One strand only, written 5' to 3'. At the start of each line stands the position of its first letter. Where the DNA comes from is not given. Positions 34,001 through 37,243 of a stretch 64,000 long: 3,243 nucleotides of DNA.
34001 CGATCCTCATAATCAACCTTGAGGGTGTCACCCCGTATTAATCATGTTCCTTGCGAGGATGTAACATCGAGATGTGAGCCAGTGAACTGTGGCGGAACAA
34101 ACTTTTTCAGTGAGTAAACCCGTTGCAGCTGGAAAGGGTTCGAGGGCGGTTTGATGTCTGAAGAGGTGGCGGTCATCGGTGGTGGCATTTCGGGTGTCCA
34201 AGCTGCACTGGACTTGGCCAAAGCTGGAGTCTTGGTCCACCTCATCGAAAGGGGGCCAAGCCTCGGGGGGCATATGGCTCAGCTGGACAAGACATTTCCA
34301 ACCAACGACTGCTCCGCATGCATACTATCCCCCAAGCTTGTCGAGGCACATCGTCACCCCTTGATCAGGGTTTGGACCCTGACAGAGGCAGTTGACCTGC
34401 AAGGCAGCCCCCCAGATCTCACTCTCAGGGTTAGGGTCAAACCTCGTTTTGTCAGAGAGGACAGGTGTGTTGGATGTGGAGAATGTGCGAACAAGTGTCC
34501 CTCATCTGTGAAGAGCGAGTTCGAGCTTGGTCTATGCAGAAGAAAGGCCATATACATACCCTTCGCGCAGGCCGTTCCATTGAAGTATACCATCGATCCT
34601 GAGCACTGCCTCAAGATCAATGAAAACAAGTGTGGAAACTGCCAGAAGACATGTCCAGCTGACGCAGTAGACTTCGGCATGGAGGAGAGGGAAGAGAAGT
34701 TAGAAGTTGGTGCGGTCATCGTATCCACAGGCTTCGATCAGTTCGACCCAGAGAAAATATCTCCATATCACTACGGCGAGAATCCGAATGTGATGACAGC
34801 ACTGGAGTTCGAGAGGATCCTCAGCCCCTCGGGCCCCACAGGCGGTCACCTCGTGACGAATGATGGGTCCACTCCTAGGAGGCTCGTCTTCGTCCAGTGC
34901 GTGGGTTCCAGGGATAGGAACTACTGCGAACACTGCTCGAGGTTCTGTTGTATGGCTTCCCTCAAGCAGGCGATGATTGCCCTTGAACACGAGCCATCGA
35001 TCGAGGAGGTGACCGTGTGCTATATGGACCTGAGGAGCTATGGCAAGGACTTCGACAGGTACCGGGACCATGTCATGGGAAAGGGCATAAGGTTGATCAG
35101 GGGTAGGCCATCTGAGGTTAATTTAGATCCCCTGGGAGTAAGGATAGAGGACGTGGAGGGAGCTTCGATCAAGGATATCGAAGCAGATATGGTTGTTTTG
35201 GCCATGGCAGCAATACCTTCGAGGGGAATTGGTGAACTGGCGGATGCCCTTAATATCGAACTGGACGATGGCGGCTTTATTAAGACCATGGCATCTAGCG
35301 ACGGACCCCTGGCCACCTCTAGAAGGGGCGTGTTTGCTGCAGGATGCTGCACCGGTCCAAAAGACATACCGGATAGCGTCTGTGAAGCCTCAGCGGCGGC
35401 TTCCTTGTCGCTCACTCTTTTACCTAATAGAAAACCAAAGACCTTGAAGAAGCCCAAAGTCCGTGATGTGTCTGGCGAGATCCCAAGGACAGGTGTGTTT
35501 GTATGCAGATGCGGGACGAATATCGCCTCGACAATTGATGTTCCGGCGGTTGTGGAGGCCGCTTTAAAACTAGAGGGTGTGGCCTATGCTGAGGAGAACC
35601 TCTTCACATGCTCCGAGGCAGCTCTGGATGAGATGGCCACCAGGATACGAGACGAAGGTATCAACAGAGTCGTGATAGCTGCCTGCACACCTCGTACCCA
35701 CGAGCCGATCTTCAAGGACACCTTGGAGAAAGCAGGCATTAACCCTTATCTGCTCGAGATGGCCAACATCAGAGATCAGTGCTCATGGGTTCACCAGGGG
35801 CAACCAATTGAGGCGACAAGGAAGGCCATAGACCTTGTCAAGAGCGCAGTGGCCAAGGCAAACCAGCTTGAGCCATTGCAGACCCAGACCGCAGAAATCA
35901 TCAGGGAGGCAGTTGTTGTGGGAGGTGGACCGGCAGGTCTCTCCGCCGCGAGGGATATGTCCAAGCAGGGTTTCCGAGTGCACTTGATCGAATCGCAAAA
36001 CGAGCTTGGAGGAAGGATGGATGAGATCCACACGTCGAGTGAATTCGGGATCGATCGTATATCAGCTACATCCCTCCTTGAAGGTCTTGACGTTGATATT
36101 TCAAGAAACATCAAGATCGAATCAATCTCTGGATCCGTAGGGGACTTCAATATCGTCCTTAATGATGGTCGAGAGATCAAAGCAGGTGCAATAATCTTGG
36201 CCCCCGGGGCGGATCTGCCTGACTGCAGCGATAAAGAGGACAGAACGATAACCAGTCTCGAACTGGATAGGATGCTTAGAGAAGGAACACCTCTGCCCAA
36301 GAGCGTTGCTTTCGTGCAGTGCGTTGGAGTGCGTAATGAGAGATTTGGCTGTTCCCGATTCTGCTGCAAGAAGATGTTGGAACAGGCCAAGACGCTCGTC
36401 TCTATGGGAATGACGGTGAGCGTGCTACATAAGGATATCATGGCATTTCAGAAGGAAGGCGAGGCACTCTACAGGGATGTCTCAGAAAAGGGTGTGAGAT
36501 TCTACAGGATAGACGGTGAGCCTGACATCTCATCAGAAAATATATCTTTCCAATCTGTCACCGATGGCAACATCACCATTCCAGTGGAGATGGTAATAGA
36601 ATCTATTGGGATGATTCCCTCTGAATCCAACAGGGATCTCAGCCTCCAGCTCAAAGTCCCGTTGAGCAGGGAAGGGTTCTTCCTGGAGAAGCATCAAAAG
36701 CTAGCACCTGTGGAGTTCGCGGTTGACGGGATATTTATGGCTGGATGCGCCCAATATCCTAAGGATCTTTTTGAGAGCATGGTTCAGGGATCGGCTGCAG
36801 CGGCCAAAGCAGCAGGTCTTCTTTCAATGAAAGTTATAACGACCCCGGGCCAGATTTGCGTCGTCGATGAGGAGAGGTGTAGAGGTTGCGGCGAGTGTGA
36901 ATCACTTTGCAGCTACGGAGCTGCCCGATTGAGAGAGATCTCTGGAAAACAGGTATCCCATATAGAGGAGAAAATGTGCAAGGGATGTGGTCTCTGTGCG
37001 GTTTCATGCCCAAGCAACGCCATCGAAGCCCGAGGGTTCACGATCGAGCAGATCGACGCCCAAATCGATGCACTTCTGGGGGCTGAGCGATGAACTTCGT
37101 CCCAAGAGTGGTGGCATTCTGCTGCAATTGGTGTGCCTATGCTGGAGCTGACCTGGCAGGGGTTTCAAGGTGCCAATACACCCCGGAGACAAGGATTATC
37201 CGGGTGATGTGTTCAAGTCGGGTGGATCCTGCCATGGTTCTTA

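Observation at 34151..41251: Hdr cluster with one bifurcating core but two alternative disulfide-reductase modules, split by an EF-Tu-like pseudo-GTPase and an antisense Zn-ribbon ORF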

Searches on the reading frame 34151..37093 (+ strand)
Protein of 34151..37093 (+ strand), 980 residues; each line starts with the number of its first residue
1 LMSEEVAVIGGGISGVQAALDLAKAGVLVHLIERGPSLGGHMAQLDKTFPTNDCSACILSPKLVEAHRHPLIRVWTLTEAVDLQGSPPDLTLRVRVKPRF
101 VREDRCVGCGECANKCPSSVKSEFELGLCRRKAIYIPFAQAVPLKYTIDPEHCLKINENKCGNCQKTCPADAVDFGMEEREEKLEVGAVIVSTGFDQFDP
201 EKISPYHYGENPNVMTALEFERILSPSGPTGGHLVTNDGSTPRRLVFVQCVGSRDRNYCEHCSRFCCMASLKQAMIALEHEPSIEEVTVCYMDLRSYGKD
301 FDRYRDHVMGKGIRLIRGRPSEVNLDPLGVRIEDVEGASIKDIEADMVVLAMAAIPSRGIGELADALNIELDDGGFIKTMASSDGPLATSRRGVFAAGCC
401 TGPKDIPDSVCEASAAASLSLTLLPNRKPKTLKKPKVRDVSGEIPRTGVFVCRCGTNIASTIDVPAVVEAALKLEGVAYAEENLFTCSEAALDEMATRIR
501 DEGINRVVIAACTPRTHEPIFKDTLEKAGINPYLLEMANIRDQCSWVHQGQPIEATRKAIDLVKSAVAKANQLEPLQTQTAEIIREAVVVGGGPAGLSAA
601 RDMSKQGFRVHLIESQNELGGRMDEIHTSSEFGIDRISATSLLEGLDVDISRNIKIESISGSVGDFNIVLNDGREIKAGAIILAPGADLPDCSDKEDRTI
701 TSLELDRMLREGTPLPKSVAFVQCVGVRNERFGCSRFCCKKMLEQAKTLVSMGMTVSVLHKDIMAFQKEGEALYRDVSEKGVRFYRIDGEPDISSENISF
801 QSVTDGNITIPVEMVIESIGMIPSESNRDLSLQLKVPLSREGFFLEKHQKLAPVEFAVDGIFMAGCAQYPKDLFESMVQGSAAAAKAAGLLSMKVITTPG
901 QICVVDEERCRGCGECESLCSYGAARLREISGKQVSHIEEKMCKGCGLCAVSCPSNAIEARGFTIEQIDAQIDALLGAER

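Call 3: search_protein_families(library=pfam, proteins=[window:34151-37093:+], max_evalue=0.01)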
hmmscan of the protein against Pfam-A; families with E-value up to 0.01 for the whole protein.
window:34151-37093:+ (980 aa): 28 families (the best 25 are shown)
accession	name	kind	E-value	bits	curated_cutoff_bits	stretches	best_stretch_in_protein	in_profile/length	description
PF07992.20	Pyr_redox_2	-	1.4e-29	103.9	26.1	4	587-689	3-111/291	Pyridine nucleotide-disulphide oxidoreductase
PF13450.12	NAD_binding_8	-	7.6e-20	71.4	21.9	2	589-628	1-40/68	NAD(P)-binding Rossmann-like domain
PF12831.13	FAD_oxidored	-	1.9e-16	60.8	27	2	5-43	1-39/416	FAD dependent oxidoreductase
PF01266.30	DAO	-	1.3e-13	51.6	27.9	2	6-40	2-36/353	FAD dependent oxidoreductase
PF00037.32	Fer4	-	1.3e-13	50.6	21.1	3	938-959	3-24/24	4Fe-4S binding domain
PF12838.12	Fer4_7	-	2e-12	47.8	27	3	909-957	1-52/52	4Fe-4S dicluster domain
PF03486.20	HI0933_like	-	1.8e-11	44.4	50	2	586-622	2-38/244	HI0933-like protein Rossmann domain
PF00890.30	FAD_binding_2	-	2.1e-11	44.1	20.4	2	587-621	2-36/414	FAD binding domain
PF00070.33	Pyr_redox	-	4.7e-11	43.5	22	2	6-39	2-35/82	Pyridine nucleotide-disulphide oxidoreductase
PF12837.12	Fer4_6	-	8.2e-11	41.8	25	3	936-958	2-24/24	4Fe-4S binding domain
PF01946.23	Thi4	-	8.5e-11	42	26.2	2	586-623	19-57/235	Thi4 family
PF01134.28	GIDA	-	1.5e-10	41.2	22.1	2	6-43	2-29/391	Glucose inhibited division protein A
PF13738.12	Pyr_redox_3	-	1.9e-10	40.9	30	1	3-39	164-200/305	Pyridine nucleotide-disulphide oxidoreductase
PF14697.11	Fer4_21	-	1.4e-09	38.4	35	1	904-959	2-58/59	4Fe-4S dicluster domain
PF13237.11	Fer4_10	-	1.9e-09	37.8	25.5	2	103-119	6-23/53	4Fe-4S dicluster domain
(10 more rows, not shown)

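Call 4: search_protein_families(library=ncbifam, proteins=[window:34151-37093:+], max_evalue=0.01)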
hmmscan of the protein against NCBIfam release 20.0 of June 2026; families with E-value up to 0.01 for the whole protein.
window:34151-37093:+ (980 aa): 202 families (the best 25 are shown)
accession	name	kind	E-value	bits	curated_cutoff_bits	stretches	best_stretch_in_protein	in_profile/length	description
NF040770.1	hetero_SS_HdrA2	exception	2.6e-265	882.3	1100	3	3-425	139-561/777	CoB-CoM heterodisulfide reductase HdrA2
NF041778.1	hetero_SS_HdrA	equivalog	7.4e-203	675.5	1400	3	4-422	143-568/771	ferredoxin:CoB-CoM heterodisulfide reductase subunit HdrA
NF041891.1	hdrA_Methbact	equivalog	1.5e-195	651.7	1300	3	3-418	133-550/762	ferredoxin:CoB-CoM heterodisulfide reductase subunit HdrA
NF009410.0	PRK12771.1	subfamily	2.3e-18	66.1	516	2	565-623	122-177/566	NAD(P)-binding protein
TIGR03467.1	HpnE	equivalog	8.6e-18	64.8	283.05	2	588-629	2-43/430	hydroxysqualene dehydroxylase HpnE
NF005560.0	PRK07233.1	equivalog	3.6e-17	62.3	252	2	587-629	3-45/435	hypothetical protein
TIGR01292.1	TRX_reduct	equivalog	3.8e-17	62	343.45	2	587-688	3-111/300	thioredoxin-disulfide reductase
NF009409.0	PRK12770.1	subfamily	8.6e-17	61.2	343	2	338-418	269-344/360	putative glutamate synthase subunit beta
TIGR03997.1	mycofact_OYE_2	equivalog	1.7e-16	59.8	793.15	2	573-785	368-564/645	mycofactocin system FadH/OYE family oxidoreductase 2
NF045637.1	carotdesatCrtDProt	equivalog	6.1e-14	51.4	580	2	6-47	1-42/485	1-hydroxycarotenoid 3,4-desaturase CrtD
TIGR03140.1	AhpF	equivalog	1.4e-13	50.3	502.9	2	540-688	168-322/515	alkyl hydroperoxide reductase subunit F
TIGR02734.1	crtI_fam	subfamily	1.9e-13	49.9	238.1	2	587-629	1-43/504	phytoene desaturase family protein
NF045599.1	bili_reduct_long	exception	4.4e-13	48.3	750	2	578-623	375-420/641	bilirubin reductase, long form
NF058655.1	CrtID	equivalog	9.4e-13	47.8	640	2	588-628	2-42/478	bifunctional phytoene desaturase/3,4-desaturase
TIGR03996.1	mycofact_OYE_1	hypoth_equivalog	4e-12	45.5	627.9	1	566-626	354-414/633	mycofactocin system FadH/OYE family oxidoreductase 1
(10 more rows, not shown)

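Call 35: search_solved_structures(query=window:34151-37093:+, max_evalue=1e-10, show_alignments=0)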
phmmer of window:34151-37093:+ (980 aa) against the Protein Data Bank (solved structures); distinct sequences matched with E-value up to 1e-10: 6.
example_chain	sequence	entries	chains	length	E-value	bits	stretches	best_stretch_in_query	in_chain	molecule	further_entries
5odc_A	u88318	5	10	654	8.3e-178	596.8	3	4-369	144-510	Heterodisulfide reductase, subunit A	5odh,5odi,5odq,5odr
9sfi_A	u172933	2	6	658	1.5e-168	566.2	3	6-370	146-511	CoB--CoM heterodisulfide reductase iron-sulfur subunit A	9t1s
8rvv_A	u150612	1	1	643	2.7e-159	535.5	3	4-366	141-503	H(2):CoB-CoM heterodisulfide,ferredoxin reductase subunit A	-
8rvu_a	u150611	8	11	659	6.3e-158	531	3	4-366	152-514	H(2):CoB-CoM heterodisulfide,ferredoxin reductase subunit A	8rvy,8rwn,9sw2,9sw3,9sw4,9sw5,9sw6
7bkb_A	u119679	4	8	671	1e-144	487.3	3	6-420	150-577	CoB--CoM heterodisulfide reductase iron-sulfur subunit A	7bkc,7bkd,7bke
6tjr_A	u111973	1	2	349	8.9e-32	113.5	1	185-423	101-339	Fumarate reductase/succinate dehydrogenase flavoprotein domain protein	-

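Call 37: search_solved_structures(query=window:34151-37093:+, max_evalue=1e-100, show_alignments=1)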
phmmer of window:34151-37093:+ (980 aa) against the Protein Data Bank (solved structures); distinct sequences matched with E-value up to 1e-100: 5.
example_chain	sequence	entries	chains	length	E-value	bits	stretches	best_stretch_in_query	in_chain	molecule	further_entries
5odc_A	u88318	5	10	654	8.3e-178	596.8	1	4-369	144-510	Heterodisulfide reductase, subunit A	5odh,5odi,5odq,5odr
9sfi_A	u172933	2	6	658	1.5e-168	566.2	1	6-370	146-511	CoB--CoM heterodisulfide reductase iron-sulfur subunit A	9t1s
8rvv_A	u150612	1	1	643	2.7e-159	535.5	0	4-366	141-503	H(2):CoB-CoM heterodisulfide,ferredoxin reductase subunit A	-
8rvu_a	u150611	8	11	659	6.3e-158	531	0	4-366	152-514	H(2):CoB-CoM heterodisulfide,ferredoxin reductase subunit A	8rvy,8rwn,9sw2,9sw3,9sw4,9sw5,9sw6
7bkb_A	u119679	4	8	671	1e-144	487.3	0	6-420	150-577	CoB--CoM heterodisulfide reductase iron-sulfur subunit A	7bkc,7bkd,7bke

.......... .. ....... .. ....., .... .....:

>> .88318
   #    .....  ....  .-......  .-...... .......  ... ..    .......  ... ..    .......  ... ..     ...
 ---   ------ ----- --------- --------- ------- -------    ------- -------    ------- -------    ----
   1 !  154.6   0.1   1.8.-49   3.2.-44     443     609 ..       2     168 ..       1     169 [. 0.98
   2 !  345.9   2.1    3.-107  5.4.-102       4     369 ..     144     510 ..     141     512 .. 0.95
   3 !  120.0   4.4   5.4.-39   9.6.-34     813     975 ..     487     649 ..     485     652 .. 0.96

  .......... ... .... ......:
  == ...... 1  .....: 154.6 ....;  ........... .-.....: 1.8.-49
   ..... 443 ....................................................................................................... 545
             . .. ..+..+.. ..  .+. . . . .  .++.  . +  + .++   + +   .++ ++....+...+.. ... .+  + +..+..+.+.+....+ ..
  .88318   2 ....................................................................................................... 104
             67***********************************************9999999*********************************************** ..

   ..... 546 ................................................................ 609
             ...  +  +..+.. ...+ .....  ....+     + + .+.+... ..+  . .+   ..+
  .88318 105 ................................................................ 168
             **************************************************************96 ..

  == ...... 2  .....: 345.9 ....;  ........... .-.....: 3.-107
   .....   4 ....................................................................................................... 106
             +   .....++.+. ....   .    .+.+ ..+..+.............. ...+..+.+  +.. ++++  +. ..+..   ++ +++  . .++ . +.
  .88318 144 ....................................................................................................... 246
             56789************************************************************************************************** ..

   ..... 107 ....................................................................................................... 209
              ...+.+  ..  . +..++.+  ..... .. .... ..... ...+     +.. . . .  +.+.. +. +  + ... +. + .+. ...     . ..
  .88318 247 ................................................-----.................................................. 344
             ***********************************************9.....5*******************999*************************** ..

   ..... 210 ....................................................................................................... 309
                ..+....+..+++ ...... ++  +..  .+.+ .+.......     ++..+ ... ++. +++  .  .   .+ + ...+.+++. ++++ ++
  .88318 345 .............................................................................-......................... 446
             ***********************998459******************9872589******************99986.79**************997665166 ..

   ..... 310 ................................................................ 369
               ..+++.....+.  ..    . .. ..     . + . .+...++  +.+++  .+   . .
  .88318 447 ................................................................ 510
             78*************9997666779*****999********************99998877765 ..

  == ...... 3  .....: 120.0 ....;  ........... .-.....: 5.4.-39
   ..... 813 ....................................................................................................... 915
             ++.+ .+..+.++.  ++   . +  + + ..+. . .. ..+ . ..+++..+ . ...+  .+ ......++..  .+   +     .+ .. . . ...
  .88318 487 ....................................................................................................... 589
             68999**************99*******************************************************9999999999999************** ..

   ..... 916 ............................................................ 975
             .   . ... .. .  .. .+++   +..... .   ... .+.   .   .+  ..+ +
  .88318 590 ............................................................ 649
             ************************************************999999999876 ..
